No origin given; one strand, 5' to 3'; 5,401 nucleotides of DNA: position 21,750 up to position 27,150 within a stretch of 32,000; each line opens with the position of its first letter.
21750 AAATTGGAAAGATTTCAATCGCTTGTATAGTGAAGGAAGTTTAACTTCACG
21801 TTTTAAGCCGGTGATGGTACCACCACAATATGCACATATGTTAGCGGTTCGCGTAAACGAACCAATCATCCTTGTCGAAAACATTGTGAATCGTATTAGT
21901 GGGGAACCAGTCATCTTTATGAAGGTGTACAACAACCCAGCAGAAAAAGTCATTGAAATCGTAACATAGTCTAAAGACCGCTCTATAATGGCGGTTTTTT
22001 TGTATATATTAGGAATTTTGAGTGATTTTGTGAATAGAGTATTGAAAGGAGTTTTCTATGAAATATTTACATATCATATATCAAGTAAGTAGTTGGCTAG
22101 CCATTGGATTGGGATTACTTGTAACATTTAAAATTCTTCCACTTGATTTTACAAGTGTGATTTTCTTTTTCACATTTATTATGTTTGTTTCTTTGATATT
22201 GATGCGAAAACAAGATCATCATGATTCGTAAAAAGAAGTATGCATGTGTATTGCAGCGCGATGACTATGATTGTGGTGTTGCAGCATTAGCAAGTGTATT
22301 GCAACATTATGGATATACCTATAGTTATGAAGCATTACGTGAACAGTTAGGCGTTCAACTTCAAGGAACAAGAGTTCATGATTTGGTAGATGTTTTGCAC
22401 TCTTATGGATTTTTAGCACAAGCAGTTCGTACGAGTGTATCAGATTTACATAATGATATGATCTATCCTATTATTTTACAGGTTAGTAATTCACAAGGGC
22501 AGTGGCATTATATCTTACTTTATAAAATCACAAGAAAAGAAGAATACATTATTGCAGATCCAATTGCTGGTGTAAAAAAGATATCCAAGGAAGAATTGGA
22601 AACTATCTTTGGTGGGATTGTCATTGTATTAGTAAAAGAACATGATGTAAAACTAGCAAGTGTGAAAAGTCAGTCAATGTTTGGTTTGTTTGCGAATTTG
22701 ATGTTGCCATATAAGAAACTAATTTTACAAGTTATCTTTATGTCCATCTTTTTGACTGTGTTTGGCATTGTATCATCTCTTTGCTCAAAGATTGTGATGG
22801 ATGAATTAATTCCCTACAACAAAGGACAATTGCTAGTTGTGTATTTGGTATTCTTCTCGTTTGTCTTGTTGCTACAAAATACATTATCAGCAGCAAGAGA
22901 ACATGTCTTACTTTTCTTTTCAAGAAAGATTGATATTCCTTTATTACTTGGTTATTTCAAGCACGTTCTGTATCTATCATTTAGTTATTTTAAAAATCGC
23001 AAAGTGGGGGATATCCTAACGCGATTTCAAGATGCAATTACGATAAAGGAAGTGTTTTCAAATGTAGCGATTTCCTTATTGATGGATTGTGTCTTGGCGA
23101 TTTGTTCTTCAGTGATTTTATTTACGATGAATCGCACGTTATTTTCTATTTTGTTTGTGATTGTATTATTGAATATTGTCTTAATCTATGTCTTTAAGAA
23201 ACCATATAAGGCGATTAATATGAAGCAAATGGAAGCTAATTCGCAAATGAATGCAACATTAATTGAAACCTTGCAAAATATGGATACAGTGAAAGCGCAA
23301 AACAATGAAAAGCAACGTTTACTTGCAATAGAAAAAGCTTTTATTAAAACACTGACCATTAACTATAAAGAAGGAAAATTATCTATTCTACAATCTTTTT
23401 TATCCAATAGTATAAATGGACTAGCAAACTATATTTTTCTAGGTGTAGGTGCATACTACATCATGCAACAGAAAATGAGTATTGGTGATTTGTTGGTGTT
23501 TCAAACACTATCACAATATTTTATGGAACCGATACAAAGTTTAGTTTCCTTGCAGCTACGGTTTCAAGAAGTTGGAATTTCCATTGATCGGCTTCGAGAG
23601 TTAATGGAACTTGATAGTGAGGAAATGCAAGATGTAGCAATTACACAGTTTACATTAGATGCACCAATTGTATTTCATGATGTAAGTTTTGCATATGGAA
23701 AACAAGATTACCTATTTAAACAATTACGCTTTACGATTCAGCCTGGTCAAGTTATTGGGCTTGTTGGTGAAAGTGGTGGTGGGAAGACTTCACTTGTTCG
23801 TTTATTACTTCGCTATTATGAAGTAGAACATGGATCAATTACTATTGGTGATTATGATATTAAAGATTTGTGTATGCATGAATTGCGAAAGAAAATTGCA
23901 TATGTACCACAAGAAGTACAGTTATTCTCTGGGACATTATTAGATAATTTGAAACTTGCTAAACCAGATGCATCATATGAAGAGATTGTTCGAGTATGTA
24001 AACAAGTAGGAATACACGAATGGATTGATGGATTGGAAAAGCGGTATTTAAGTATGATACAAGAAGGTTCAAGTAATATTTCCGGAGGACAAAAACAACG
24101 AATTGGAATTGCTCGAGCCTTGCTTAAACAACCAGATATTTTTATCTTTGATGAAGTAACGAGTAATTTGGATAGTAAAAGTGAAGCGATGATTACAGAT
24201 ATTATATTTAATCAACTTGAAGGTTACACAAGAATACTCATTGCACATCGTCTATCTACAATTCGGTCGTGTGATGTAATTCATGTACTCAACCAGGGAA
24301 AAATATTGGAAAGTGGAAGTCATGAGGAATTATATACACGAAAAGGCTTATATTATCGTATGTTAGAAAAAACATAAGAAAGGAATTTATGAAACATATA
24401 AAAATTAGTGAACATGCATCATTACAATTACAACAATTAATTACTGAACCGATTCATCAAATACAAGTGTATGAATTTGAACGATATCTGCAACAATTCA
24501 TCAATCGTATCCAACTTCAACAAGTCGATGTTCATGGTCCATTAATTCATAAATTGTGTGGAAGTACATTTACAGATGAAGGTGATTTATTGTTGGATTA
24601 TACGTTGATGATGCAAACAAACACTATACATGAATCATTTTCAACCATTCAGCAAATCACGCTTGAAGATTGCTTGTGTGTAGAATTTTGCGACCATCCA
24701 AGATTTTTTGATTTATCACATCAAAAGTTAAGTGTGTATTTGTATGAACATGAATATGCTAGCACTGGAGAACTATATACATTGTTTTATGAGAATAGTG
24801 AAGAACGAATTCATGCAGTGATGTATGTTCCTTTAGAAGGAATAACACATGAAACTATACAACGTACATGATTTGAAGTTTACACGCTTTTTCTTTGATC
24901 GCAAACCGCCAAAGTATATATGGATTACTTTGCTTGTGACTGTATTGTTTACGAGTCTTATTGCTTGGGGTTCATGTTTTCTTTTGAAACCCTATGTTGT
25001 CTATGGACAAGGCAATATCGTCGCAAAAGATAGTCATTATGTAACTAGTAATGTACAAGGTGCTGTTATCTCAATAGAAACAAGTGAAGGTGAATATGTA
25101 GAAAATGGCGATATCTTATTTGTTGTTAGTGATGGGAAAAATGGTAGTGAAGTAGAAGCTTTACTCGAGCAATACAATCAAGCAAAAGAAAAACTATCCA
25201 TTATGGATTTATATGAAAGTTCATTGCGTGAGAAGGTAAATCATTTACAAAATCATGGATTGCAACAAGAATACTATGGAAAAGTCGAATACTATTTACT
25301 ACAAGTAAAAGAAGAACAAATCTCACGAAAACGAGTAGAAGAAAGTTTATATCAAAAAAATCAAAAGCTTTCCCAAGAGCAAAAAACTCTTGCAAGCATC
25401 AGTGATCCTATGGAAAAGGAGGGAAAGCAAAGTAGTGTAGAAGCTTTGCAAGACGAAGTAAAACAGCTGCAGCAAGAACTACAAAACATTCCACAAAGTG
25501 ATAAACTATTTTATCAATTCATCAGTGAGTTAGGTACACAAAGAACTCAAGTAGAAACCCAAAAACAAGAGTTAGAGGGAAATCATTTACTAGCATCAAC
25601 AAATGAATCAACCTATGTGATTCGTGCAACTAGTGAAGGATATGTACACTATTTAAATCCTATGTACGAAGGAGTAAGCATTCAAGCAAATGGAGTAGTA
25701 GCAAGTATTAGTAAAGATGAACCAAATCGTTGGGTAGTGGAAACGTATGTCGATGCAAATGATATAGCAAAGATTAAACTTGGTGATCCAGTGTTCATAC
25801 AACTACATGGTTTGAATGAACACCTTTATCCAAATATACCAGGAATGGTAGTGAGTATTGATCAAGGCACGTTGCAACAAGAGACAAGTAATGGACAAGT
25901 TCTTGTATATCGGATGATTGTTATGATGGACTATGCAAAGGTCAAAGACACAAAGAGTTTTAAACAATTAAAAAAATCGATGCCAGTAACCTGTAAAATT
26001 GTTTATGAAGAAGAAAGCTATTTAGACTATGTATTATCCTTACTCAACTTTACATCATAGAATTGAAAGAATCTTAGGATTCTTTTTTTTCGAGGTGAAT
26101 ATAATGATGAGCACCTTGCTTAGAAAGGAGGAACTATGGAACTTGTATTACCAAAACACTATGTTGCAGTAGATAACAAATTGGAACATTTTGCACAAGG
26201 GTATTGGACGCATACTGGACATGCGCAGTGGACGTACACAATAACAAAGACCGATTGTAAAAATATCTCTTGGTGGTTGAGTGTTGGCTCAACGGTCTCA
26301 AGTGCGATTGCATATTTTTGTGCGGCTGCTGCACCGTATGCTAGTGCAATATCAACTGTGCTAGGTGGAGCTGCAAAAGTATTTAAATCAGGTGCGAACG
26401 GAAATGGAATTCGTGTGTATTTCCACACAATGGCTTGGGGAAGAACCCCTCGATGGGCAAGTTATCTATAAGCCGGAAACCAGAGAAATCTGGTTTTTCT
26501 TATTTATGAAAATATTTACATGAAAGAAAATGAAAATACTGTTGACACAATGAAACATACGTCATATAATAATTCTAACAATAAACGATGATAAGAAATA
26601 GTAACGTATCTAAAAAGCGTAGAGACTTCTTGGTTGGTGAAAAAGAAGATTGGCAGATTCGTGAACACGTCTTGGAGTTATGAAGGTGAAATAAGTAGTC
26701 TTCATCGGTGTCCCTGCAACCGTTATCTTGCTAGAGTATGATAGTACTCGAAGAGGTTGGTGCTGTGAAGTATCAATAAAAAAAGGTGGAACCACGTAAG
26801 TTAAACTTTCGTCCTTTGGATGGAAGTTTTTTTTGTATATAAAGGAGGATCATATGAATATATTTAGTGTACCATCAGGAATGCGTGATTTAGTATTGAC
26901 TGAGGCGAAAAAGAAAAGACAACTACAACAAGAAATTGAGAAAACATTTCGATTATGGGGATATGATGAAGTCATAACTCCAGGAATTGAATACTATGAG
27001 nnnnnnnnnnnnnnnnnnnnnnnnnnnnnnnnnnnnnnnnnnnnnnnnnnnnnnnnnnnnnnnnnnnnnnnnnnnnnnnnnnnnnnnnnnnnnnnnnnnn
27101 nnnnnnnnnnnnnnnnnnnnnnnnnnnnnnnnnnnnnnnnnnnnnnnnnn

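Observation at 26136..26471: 111-aa Trp/Ala/Gly-rich protein: candidate atypical cargo with an internal VLGG/AAK site and a 33-aa cationic tail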

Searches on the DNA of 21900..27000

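Call 68: search_rna_families(source=window, start=21900, end=27000, threshold=gathering)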
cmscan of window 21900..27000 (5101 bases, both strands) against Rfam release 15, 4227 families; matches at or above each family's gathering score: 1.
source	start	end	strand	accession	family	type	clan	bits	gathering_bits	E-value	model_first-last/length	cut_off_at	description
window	26579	26819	+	RF00230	T-box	Cis-reg; leader;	-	123.1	93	6.8e-28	1-219/219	no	T-box leader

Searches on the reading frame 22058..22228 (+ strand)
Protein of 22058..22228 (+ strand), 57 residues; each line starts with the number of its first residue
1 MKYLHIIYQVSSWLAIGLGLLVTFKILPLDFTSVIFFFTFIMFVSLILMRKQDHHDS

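Call 5: search_protein_families(library=pfam, proteins=[window:22058-22228:+], max_evalue=1)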
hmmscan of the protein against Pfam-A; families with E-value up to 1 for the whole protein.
window:22058-22228:+ (57 aa): 1 family
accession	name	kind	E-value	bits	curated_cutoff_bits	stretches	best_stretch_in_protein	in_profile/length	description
PF12716.12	Apq12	-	0.17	12.3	25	1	9-42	3-36/54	Nuclear pore assembly and biogenesis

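Call 7: search_protein_families(library=ncbifam, proteins=[window:22058-22228:+], max_evalue=1)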
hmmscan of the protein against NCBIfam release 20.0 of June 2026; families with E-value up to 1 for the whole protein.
window:22058-22228:+ (57 aa): 0 families

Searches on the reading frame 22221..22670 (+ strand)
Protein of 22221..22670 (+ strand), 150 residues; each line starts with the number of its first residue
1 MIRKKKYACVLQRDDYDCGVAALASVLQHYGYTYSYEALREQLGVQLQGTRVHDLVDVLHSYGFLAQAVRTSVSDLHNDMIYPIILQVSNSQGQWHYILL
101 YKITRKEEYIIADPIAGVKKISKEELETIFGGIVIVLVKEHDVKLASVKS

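Call 63: search_solved_structures(query=window:22221-22670:+, max_evalue=0.00001, show_alignments=4)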
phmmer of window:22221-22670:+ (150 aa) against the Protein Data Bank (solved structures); distinct sequences matched with E-value up to 0.00001: 12.
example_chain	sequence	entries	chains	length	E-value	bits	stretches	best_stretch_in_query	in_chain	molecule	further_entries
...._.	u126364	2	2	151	3.9e-20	75.5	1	3-137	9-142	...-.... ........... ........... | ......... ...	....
4ry2_A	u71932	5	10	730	5.3e-20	75.1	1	3-137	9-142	ABC-type bacteriocin transporter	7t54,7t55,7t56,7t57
4s0f_A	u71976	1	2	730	5.3e-20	75.1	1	3-137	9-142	ABC-type bacteriocin transporter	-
8vp3_A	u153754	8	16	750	5.6e-20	75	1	3-137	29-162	ABC-type bacteriocin transporter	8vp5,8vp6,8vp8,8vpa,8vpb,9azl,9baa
6v9z_A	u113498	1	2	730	1e-18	71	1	3-137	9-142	ABC-type bacteriocin transporter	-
3k8u_A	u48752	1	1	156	2.5e-18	69.7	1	4-142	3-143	Putative ABC transporter, ATP-binding protein ComA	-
5xe8_A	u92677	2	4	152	8.6e-18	68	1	7-142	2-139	Putative ABC transporter, ATP-binding protein ComA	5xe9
8vp9_A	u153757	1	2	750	2.7e-17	66.3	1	3-137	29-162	ABC-type bacteriocin transporter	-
8hf6_A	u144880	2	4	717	2.7e-11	46.9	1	12-144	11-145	Competence factor transporting ATP-binding protein/permease ComA | Transport/processing ATP-binding protein ComA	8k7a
8hf4_A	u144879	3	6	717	2.7e-11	46.9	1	12-144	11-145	Transport/processing ATP-binding protein ComA | Competence factor transporting ATP-binding protein/permease ComA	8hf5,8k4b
8hf7_A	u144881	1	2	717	2.7e-11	46.9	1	12-144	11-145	Competence factor transporting ATP-binding protein/permease ComA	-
6mpz_A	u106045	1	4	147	5.7e-10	42.6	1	5-137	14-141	Double Glycine Motif Protease domain from AMS/PCAT Transporter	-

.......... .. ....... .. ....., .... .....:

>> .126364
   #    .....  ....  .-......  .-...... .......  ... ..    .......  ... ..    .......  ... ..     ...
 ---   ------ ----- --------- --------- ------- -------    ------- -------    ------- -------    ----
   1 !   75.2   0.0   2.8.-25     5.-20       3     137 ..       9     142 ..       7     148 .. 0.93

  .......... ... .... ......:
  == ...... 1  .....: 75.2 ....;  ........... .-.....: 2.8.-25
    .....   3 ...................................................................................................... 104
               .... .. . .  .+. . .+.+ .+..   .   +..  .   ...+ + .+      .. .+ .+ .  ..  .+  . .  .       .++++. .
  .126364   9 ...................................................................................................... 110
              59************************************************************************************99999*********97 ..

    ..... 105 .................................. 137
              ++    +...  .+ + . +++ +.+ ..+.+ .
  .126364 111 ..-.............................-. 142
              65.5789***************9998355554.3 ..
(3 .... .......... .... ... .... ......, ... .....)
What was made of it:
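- Gln12, Cys18, His96 and Asp112 are present (call 63).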

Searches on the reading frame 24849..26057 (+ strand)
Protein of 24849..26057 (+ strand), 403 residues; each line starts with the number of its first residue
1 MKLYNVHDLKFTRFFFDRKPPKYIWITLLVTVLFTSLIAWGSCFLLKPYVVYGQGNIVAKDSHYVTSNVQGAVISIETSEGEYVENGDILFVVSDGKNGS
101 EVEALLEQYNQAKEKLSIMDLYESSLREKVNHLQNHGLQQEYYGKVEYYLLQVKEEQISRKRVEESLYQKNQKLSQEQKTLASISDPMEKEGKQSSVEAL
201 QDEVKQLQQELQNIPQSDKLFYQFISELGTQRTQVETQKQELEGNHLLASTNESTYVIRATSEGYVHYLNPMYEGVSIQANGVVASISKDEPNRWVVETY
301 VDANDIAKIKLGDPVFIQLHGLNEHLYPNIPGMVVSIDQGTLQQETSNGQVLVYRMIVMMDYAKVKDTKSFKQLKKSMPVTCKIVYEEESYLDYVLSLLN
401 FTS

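Call 5: search_protein_families(library=pfam, proteins=[window:24849-26057:+], max_evalue=1)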
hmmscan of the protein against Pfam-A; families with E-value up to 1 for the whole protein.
window:24849-26057:+ (403 aa): 7 families
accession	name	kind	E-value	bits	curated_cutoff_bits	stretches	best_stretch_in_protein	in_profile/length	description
PF13437.12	HlyD_3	-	6.6e-13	49.8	22.2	2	257-358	1-91/106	HlyD family secretion protein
PF16576.10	HlyD_D23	-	0.00018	21.3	30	1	62-95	108-141/214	Barrel-sandwich domain of CusB or HlyD membrane-fusion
PF22407.1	Cmr1_C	-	0.0031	18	26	1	103-144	17-58/120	Cmr1, C-terminal domain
PF00364.28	Biotin_lipoyl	-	0.0033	17.7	22.1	1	61-92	41-72/73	Biotin-requiring enzyme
PF10303.14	DUF2408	-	0.012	16.6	25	1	162-273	3-107/130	Protein of unknown function (DUF2408)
PF10011.15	DUF2254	-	0.23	10.7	28.8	0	70-110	220-261/368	Predicted membrane protein (DUF2254)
PF02601.20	Exonuc_VII_L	-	0.9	9.4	35.9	0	122-245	160-269/315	Exonuclease VII, large subunit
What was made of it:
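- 24849..26060 (+): RtgB-like HlyD/AprE-type accessory protein, 403 aa. Pfam HlyD_3 6.6e-13 (call 5).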

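Call 7: search_protein_families(library=ncbifam, proteins=[window:24849-26057:+], max_evalue=1)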
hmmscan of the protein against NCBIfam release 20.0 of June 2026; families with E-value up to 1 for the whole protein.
window:24849-26057:+ (403 aa): 17 families
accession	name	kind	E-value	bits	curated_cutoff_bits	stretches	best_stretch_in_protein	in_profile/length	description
TIGR01843.1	type_I_hlyD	subfamily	1.7e-27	96.5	208.65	2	153-398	177-410/422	HlyD family type I secretion periplasmic adaptor subunit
TIGR03794.1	NHLM_micro_HlyD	equivalog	3e-14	52.8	156.2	1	25-343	20-342/421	NHLP bacteriocin system secretion protein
TIGR01000.1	bacteriocin_acc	subfamily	2e-13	50.1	258.85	2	25-182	23-179/457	bacteriocin secretion accessory protein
TIGR00998.1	8a0101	subfamily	4.2e-11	42.4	390.8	1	25-341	4-285/334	EmrA/EmrK family multidrug efflux transporter periplasmic adaptor subunit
NF007785.0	PRK10476.1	equivalog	6.8e-07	28.4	376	2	209-348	166-295/347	multidrug transporter subunit MdtN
TIGR01730.1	RND_mfp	subfamily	1.6e-05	24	94.9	1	54-116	18-80/322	efflux RND transporter periplasmic adaptor subunit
NF008589.1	PRK11556.1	equivalog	0.0076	15.2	391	1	48-93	70-115/392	MdtA/MuxA family multidrug efflux RND transporter periplasmic adaptor subunit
TIGR01108.1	oadA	equivalog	0.0088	14.5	756.5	1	59-104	514-559/582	sodium-extruding oxaloacetate decarboxylase subunit alpha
TIGR00999.1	8a0102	subfamily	0.0097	15.1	319.3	2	220-326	59-160/271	CzcB/NccB family metal efflux transporter periplasmic adaptor subunit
NF006079.0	PRK08225.1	equivalog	0.011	15.8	95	1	65-92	41-68/70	acetyl-CoA carboxylase biotin carboxyl carrier protein subunit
NF045904.1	RND-peri-MexE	equivalog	0.021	13.7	714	1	56-116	57-117/390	multidrug efflux RND transporter periplasmic adaptor subunit MexE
NF045556.1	TbtD_PbtD_pyrid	equivalog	0.036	13.3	325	1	145-273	190-316/354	thiopeptide maturation pyridine synthase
NF011715.0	PRK15136.1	equivalog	0.038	12.6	563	1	27-94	25-93/390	multidrug efflux MFS transporter periplasmic adaptor subunit EmrA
TIGR01347.1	sucB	equivalog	0.21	10.7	378.65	1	65-187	46-160/404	dihydrolipoyllysine-residue succinyltransferase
NF006543.0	PRK09039.1-2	equivalog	0.32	10.7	305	1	100-216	54-166/350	peptidoglycan -binding protein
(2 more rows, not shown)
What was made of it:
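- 24849..26060 (+): TIGR01843 1.7e-27 and TIGR01000 bacteriocin_acc 2e-13, both below their cutoffs (call 7).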
